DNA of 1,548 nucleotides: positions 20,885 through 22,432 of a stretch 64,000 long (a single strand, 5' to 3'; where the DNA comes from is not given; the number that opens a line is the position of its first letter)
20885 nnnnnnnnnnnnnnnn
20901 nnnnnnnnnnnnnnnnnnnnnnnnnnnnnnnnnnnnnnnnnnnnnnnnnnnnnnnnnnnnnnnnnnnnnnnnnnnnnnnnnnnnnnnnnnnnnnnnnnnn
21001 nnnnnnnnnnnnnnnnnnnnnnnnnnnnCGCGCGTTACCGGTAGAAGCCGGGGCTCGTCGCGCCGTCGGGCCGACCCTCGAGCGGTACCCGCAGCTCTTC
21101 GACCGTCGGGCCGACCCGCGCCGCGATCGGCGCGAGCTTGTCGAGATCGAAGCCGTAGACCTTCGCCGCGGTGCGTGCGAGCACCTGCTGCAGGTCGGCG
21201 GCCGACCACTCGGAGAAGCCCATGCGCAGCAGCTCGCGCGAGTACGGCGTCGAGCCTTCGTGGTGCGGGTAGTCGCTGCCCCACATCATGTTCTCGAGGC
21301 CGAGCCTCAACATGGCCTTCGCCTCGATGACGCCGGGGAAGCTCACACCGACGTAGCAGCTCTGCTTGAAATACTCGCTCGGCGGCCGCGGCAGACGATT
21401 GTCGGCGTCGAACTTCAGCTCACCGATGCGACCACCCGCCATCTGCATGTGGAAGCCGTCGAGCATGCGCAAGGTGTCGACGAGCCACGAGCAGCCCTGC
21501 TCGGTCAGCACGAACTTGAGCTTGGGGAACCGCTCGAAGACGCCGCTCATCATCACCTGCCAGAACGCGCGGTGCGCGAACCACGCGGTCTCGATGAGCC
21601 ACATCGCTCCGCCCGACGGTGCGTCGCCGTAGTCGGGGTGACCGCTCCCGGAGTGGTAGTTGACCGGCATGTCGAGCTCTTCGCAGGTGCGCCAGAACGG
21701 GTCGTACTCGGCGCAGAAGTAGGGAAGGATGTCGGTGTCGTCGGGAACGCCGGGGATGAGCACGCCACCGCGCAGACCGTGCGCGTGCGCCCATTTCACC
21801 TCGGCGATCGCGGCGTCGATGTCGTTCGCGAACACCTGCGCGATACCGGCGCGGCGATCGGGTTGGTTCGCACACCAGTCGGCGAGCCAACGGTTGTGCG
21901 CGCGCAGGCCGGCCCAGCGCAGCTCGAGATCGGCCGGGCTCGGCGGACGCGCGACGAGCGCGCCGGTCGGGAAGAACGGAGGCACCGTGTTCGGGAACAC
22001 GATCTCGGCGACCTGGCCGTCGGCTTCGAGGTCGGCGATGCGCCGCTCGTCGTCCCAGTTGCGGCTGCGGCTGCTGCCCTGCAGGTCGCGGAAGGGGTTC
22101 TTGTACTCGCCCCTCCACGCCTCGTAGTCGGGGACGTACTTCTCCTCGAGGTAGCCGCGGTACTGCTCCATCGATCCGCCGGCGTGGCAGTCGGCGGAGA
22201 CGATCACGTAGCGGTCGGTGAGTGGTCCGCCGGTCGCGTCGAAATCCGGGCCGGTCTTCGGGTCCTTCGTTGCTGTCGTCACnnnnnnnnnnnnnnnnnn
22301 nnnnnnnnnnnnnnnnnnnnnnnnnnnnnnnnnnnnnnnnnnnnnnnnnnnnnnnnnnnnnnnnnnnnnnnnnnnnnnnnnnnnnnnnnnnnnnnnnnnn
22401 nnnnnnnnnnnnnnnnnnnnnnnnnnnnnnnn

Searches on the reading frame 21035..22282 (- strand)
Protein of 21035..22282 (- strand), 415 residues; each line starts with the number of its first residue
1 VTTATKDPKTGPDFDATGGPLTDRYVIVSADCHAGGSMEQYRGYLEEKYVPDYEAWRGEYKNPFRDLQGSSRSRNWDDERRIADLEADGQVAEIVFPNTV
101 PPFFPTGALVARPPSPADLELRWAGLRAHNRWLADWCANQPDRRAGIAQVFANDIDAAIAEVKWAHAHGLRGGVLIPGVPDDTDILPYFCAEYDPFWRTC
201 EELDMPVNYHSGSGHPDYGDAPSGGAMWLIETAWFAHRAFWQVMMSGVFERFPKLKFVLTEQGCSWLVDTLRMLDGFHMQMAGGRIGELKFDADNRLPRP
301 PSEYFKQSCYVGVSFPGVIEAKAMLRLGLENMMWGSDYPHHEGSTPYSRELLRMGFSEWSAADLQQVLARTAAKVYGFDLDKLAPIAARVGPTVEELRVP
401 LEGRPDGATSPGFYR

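Call 81: search_protein_families(library=pfam, proteins=[window:21035-22282:-], max_evalue=0.0001)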
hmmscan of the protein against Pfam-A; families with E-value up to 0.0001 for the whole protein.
window:21035-22282:- (415 aa): 1 family
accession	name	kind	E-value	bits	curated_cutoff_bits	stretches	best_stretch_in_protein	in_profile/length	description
PF04909.20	Amidohydro_2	-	3.6e-25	89.8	26.4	1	102-378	37-289/289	Amidohydrolase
